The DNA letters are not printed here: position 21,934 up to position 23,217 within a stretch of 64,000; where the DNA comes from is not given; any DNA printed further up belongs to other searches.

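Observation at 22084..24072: Tandem GalT-like HIT proteins, one with the catalytic His replaced by Arg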

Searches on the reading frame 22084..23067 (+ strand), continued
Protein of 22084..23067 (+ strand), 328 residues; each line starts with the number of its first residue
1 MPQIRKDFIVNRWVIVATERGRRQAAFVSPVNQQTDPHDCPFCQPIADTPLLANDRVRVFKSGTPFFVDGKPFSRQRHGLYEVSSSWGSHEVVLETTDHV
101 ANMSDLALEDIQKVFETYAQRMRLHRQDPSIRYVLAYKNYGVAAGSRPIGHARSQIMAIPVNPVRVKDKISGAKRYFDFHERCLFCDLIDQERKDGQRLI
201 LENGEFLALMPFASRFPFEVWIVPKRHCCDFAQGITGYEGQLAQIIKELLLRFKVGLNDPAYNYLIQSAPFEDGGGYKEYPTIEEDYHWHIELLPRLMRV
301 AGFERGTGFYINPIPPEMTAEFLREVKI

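Call 57: predict_structure(alignment_id=A2)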
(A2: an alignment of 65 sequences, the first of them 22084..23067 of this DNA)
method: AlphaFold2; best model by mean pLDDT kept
length: 328 residues; sequences in the alignment: 65
mean_pLDDT: 84.8   pTM: 0.85
mean pLDDT of the five models: 84.8, 82.2, 82.2, 79.7, 79.3
residues with pLDDT >= 90: 196; 70-90: 78; 50-70: 25; < 50: 29
segments of 3 or more residues with pLDDT < 50: 1-7, 12-25, 302-309
pLDDT, mean of each block of 10 residues (from residue 1): 44 45 53 84 88 96 83 78 80 95 96 98 92 92 84 93 86 94 96 96 98 86 97 97 99 94 94 65 93 82 44 83 96
secondary structure, 60 per line:
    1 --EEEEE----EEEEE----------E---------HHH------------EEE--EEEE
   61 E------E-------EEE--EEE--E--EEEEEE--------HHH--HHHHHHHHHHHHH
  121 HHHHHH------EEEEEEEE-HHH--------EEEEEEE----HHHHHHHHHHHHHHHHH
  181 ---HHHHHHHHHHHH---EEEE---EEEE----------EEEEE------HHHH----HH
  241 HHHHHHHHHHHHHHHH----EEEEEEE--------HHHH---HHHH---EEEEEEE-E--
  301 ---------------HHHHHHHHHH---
elements in order: E3-7 E12-16 E52-54 E57-61 E76-78 E81-83 E89-94 H108-126 E133-140 E153-159 H164-180 H184-195 E199-202 E206-209 E220-224 H231-234 H239-256 E261-267 H276-279 H283-286 E290-296 H316-325

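Call 59: fold_search(model_id=the predicted structure, library=pdb)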
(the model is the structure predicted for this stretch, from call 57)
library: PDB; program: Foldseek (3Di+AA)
matches with E <= 10: 232; with E <= 0.001: 26
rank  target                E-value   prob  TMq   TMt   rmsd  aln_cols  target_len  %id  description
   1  1zwj_B                7.2e-24  1.00  0.73  0.80   6.1       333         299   32  X-ray structure of galt-like protein from arabidopsis thaliana AT5G18200 (released 2005-06-14)
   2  1z84_B                2.1e-23  1.00  0.72  0.78   6.5       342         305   31  X-ray structure of galt-like protein from arabidopsis thaliana at5g18200 (released 2005-04-19)
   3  2h39_A                2.3e-23  1.00  0.73  0.77   6.7       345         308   30  Crystal Structure of an ADP-Glucose Phosphorylase from Arabidopsis thaliana with bound ADP-Glucose (released 2006-06-13)
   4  1z84_A                2.9e-23  1.00  0.73  0.76   6.3       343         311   31  X-ray structure of galt-like protein from arabidopsis thaliana at5g18200 (released 2005-04-19)
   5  1zwj_A                5.3e-23  1.00  0.74  0.80   5.7       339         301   31  X-ray structure of galt-like protein from arabidopsis thaliana AT5G18200 (released 2005-06-14)
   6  2h39_B                8.8e-23  1.00  0.72  0.76   6.9       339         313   31  Crystal Structure of an ADP-Glucose Phosphorylase from Arabidopsis thaliana with bound ADP-Glucose (released 2006-06-13)
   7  6k5z_B                3.8e-21  1.00  0.74  0.77   7.9       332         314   26  Structure of uridylyltransferase (released 2019-12-18)
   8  6k5z_A                1.2e-20  1.00  0.75  0.79   6.9       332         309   26  Structure of uridylyltransferase (released 2019-12-18)
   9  6k9z_B                4.0e-20  1.00  0.74  0.80   6.6       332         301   26  STRUCTURE OF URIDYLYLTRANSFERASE MUTANT (released 2019-12-18)
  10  6k9z_A                5.5e-20  1.00  0.74  0.79   7.0       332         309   25  STRUCTURE OF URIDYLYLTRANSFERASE MUTANT (released 2019-12-18)
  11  1hxq_A                1.1e-19  1.00  0.73  0.71   6.8       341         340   20  THE STRUCTURE OF NUCLEOTIDYLATED GALACTOSE-1-PHOSPHATE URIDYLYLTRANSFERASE FROM ESCHERICHIA COLI AT 1.86 ANGSTROMS RES (released 1997-10-22)
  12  1gup_A                1.7e-19  1.00  0.77  0.73   5.7       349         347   22  STRUCTURE OF NUCLEOTIDYLTRANSFERASE COMPLEXED WITH UDP-GALACTOSE (released 1997-11-12)
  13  1hxp_A                3.7e-19  1.00  0.73  0.71   6.3       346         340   22  NUCLEOTIDE TRANSFERASE (released 1996-11-08)
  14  1hxp_B                1.5e-18  1.00  0.73  0.73   5.9       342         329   21  NUCLEOTIDE TRANSFERASE (released 1996-11-08)
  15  6gqd                  1.6e-18  1.00  0.74  0.71   6.1       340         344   20  Structure of human galactose-1-phosphate uridylyltransferase (GALT), with crystallization epitope mutations A21Y:A22T:T2 (released 2018-07-18)
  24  3ano_B                4.3e-04  1.00  0.29  0.51   5.0       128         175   18  Crystal Structure of a Novel Diadenosine 5',5'''-P1,P4-Tetraphosphate Phosphorylase from Mycobacterium tuberculosis H3 (released 2011-05-18)
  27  6af2_B                1.1e-03  1.00  0.32  0.68   4.2       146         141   17  Crystal structure of N-terminus deletion mutant of Mycobacterium avium diadenosine 5',5'''-P1,P4-tetraphosphate phosph (released 2019-08-14)
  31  3ano_A                1.9e-03  1.00  0.26  0.52   5.3       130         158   18  Crystal Structure of a Novel Diadenosine 5',5'''-P1,P4-Tetraphosphate Phosphorylase from Mycobacterium tuberculosis H3 (released 2011-05-18)
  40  6af2_D                3.8e-03  1.00  0.27  0.57   5.2       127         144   16  Crystal structure of N-terminus deletion mutant of Mycobacterium avium diadenosine 5',5'''-P1,P4-tetraphosphate phosph (released 2019-08-14)
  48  6af2_C                4.5e-03  1.00  0.31  0.69   4.5       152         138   15  Crystal structure of N-terminus deletion mutant of Mycobacterium avium diadenosine 5',5'''-P1,P4-tetraphosphate phosph (released 2019-08-14)
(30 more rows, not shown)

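Call 66: find_encoding_contigs(protein=P0126, flank=3000, max_places=2)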
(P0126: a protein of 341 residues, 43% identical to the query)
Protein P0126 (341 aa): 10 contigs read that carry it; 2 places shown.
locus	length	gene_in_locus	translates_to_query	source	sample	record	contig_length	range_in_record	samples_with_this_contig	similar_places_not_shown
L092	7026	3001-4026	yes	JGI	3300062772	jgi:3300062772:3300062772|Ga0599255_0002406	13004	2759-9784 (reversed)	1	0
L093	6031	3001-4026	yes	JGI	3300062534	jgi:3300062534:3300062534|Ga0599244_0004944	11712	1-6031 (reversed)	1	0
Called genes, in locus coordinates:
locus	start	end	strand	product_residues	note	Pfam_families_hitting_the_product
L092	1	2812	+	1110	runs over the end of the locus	PF13100:OstA_2 (weak), PF03968:LptD_N (faint), PF19838:LptD_2, PF04453:LptD (weak)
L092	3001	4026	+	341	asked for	PF16268:DUF4921 (faint), PF01087:GalP_UDP_transf, PF16285:DUF4931_N (weak), PF02744:GalP_UDP_tr_C (weak)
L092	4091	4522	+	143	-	PF03652:RuvX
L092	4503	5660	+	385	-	PF02618:YceG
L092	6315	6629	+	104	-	PF03808:Glyco_tran_WecG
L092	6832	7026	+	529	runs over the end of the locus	PF14052:Caps_assemb_Wzi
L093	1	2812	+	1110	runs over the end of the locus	PF13100:OstA_2 (weak), PF03968:LptD_N (faint), PF19838:LptD_2, PF04453:LptD (weak)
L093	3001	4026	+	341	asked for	PF16268:DUF4921 (faint), PF01087:GalP_UDP_transf, PF16285:DUF4931_N (weak), PF02744:GalP_UDP_tr_C (weak)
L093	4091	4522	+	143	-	PF03652:RuvX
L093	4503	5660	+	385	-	PF02618:YceG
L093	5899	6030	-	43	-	?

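Call 67: find_encoding_contigs(protein=P0171, flank=3000, max_places=2)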
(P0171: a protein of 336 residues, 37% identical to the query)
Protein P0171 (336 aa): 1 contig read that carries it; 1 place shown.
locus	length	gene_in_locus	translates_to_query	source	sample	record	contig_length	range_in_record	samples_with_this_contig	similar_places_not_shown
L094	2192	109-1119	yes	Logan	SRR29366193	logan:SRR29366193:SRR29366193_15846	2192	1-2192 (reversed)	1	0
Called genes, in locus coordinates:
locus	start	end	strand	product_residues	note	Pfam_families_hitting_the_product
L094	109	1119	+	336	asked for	PF01087:GalP_UDP_transf, PF16285:DUF4931_N, PF02744:GalP_UDP_tr_C (weak)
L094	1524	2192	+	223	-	?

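Call 68: find_encoding_contigs(protein=P0148, flank=3000, max_places=2)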
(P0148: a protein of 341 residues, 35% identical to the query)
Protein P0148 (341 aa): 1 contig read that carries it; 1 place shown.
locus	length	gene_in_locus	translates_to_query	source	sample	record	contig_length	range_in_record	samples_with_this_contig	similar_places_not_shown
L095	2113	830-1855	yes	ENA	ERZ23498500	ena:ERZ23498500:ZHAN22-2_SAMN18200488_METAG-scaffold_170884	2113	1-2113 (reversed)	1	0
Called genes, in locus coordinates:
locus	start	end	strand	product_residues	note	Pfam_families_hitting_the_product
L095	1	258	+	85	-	?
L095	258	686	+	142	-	PF03840:SecG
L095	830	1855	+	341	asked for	PF01087:GalP_UDP_transf, PF02744:GalP_UDP_tr_C (weak)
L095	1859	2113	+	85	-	?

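Call 70: list_cluster_members(proteins=[window:22084-23067:+, window:23074-24069:+])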
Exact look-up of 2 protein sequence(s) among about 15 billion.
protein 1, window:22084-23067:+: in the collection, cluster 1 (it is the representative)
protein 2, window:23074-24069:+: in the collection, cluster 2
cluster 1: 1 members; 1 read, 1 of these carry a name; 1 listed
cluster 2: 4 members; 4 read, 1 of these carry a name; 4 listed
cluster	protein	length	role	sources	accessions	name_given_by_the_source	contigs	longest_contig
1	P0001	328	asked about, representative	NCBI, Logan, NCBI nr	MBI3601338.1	MAG: galactose-1-phosphate uridylyltransferase [Candidatus Omnitrophica bacterium] | galactose-1-phosphate uridylyltransferase [Candidatus Omnitrophota bacterium]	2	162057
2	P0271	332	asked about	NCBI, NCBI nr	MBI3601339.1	MAG: galactose-1-phosphate uridylyltransferase [Candidatus Omnitrophica bacterium] | galactose-1-phosphate uridylyltransferase [Candidatus Omnitrophota bacterium]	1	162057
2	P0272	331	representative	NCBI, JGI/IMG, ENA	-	-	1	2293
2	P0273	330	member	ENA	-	-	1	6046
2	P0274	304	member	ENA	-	-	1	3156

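Call 77: find_encoding_contigs(protein=P0201, flank=6000, max_places=3)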
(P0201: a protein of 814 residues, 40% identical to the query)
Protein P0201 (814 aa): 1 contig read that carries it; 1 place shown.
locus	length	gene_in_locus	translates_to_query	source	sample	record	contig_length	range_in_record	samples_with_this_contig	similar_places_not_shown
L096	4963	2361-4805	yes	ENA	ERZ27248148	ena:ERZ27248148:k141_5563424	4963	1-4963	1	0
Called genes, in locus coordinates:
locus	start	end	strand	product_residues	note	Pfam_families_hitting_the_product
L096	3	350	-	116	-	?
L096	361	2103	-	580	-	PF01257:2Fe-2S_thioredx, PF01512:Complex1_51K, PF10531:SLBB (weak), PF22461:SLBB_2 (weak), PF10589:NADH_4Fe-4S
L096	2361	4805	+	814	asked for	PF08323:Glyco_transf_5, PF13439:Glyco_transf_4 (weak), PF13579:Glyco_trans_4_4 (weak), PF00534:Glycos_transf_1, PF13692:Glyco_trans_1_4, PF01087:GalP_UDP_transf, PF16285:DUF4931_N, PF16268:DUF4921, +2 more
